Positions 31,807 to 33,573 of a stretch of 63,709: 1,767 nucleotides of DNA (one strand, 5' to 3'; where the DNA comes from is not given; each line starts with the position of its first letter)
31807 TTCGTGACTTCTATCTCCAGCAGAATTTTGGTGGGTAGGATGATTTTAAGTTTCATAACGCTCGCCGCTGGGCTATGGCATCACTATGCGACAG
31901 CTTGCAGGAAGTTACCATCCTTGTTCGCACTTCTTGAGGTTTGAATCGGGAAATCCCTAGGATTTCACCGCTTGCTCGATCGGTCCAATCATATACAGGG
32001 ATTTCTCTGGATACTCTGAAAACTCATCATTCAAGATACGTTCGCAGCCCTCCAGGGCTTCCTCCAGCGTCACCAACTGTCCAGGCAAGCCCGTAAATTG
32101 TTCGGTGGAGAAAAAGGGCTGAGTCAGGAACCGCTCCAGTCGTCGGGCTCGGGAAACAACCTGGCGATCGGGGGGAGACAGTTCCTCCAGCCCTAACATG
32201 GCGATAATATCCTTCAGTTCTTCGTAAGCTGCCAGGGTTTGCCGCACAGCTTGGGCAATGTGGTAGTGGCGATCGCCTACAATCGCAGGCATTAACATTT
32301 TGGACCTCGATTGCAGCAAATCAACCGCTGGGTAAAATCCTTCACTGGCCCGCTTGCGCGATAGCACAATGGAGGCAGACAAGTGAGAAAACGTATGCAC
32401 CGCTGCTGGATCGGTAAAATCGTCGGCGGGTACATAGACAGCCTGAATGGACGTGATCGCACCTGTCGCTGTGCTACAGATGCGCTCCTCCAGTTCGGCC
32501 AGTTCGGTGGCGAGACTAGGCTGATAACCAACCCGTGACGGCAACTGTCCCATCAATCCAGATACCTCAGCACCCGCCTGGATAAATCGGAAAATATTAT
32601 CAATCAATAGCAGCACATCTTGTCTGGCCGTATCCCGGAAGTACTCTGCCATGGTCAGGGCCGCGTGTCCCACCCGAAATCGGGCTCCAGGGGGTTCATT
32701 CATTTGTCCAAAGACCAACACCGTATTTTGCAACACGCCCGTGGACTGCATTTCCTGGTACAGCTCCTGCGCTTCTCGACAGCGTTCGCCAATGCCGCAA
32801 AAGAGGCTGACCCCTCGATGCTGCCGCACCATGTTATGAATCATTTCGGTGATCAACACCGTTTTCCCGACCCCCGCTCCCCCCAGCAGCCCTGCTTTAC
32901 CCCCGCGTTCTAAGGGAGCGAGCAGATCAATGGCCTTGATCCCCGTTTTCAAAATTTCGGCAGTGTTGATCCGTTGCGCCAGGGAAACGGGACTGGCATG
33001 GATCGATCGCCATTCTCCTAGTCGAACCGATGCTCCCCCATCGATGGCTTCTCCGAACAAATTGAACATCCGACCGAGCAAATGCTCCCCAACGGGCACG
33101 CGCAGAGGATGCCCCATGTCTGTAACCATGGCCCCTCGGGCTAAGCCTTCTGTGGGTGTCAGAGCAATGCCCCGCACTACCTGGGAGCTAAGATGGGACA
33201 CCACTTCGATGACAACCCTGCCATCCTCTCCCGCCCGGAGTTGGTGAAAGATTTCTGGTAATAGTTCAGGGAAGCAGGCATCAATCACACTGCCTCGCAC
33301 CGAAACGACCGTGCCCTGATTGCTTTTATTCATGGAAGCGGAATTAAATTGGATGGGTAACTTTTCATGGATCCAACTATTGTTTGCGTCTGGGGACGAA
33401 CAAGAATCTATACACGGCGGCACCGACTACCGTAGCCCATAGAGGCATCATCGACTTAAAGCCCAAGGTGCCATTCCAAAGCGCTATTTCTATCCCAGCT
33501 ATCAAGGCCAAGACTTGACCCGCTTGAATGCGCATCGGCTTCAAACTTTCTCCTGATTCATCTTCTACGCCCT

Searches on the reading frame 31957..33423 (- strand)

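Call 34: search_protein_families(library=pfam, proteins=[window:31957-33423:-], max_evalue=0.001)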
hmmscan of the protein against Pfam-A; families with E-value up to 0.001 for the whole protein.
window:31957-33423:- (488 aa): 3 families
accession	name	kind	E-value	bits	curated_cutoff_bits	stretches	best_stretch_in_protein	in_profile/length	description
PF00006.31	ATP-synt_ab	-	1.9e-72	243.8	29.5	1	161-374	1-213/213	ATP synthase alpha/beta family, nucleotide-binding domain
PF22919.1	ATP-synt_VA_C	-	1.4e-13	51.2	24.7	1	379-469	5-98/101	C-terminal domain of V and A type ATP synthase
PF02874.29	ATP-synt_ab_N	-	3.8e-10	40.6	20.9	1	39-104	1-69/69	ATP synthase alpha/beta family, beta-barrel domain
